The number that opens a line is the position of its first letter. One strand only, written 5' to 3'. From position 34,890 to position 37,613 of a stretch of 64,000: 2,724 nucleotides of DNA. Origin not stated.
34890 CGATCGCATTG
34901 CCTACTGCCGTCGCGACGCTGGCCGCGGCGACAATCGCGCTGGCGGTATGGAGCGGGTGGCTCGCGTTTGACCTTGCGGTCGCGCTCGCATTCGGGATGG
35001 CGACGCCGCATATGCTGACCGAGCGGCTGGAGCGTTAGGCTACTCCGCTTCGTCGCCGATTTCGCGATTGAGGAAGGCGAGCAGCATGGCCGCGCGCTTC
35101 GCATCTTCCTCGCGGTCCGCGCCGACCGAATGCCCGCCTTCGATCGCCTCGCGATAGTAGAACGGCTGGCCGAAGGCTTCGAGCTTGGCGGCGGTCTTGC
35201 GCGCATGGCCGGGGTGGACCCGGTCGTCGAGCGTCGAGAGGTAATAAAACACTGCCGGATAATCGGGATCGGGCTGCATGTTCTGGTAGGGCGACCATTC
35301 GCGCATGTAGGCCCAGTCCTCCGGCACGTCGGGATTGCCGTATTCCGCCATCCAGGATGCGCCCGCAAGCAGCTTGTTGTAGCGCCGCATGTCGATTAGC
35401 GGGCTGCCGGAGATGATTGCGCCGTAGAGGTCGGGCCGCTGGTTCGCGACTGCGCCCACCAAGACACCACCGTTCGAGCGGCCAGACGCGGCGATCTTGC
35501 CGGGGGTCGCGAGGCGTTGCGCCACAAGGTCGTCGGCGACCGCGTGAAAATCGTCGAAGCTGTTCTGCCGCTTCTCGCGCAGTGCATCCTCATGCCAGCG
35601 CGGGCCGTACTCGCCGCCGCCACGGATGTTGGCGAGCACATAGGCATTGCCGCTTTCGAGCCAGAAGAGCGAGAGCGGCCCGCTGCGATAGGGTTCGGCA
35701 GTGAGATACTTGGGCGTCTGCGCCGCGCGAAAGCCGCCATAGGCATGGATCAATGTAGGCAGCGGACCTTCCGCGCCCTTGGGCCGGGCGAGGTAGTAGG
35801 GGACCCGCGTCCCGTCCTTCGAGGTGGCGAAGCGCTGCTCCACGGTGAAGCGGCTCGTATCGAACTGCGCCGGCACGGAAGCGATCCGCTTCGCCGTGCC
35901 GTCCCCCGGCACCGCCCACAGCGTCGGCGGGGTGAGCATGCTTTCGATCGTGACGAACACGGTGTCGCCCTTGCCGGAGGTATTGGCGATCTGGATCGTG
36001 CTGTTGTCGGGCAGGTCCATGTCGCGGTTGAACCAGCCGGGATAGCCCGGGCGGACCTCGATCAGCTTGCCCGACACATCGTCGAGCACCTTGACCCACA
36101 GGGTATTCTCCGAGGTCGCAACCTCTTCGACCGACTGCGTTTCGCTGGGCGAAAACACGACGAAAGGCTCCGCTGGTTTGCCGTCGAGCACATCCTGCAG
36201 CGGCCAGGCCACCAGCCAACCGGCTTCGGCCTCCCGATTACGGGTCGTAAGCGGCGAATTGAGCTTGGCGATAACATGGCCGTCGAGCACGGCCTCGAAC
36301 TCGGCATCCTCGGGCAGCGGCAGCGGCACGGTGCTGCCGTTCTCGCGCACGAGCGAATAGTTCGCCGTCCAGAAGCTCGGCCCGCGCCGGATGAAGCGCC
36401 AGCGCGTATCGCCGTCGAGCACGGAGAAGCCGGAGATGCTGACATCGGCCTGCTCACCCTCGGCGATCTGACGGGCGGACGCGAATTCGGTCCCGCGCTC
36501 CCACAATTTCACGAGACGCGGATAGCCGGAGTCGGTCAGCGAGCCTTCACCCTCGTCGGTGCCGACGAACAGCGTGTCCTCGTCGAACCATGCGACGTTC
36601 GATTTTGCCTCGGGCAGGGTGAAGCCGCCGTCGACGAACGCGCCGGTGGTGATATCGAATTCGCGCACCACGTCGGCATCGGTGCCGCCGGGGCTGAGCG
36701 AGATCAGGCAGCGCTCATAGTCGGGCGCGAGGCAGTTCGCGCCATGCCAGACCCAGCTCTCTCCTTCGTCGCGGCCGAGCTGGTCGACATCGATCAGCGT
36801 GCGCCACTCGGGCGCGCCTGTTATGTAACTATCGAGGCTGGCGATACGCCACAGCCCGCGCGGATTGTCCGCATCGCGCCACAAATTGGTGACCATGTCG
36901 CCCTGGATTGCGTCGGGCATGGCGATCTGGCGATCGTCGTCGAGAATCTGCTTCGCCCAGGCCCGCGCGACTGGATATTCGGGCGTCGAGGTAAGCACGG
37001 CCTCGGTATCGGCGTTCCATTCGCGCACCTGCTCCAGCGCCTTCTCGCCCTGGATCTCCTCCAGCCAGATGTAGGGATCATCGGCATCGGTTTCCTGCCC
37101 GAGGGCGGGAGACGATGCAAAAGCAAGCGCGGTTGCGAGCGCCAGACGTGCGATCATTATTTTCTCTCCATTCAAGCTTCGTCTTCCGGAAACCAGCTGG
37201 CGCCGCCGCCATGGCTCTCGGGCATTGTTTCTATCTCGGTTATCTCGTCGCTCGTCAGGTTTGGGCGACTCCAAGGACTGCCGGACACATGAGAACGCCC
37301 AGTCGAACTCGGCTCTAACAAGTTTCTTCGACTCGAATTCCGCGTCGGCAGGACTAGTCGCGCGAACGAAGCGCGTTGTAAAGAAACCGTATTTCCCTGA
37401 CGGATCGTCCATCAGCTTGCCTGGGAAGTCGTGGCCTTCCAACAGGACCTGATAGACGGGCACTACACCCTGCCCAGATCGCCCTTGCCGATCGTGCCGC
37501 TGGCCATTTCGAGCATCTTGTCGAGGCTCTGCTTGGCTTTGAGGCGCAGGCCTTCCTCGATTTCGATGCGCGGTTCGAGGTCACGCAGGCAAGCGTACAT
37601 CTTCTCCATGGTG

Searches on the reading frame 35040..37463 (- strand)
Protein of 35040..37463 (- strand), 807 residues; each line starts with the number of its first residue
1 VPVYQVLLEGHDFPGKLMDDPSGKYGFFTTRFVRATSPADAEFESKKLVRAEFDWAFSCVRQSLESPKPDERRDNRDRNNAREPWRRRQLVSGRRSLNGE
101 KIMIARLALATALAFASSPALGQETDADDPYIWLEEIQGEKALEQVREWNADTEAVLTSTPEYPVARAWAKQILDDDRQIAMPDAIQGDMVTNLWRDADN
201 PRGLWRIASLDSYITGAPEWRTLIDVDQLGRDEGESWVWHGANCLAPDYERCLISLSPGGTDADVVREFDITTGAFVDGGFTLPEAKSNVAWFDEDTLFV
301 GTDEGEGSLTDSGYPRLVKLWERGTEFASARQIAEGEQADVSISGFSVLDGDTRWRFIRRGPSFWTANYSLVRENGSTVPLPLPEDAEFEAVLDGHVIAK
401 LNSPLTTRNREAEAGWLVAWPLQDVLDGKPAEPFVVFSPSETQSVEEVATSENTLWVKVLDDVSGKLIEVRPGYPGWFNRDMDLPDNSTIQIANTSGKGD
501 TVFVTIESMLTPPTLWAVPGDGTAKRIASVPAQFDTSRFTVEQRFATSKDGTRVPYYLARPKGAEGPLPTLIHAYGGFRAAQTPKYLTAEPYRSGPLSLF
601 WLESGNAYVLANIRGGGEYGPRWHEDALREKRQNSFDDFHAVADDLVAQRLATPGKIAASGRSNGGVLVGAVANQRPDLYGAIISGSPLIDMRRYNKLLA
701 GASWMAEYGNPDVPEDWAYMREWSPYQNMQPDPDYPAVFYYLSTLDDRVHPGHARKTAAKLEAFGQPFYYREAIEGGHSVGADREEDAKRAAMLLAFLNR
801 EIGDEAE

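Call 5: search_protein_families(library=pfam, proteins=[window:35040-37463:-], max_evalue=0.01)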
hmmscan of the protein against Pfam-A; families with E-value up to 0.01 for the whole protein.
window:35040-37463:- (807 aa): 4 families
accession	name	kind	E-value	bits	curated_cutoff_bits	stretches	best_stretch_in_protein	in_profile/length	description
PF00326.27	Peptidase_S9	-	2.9e-44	151.5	22.6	1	600-804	8-212/213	Prolyl oligopeptidase family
PF02897.21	Peptidase_S9_N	-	8.8e-30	104.2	24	1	126-518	17-401/414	Prolyl oligopeptidase, N-terminal beta-propeller domain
PF02129.25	Peptidase_S15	-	1.6e-07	31.7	23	1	550-695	1-136/262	X-Pro dipeptidyl-peptidase (S15 family)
PF12146.15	Hydrolase_4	-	0.0033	17.2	27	1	612-704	38-128/239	Serine aminopeptidase, S33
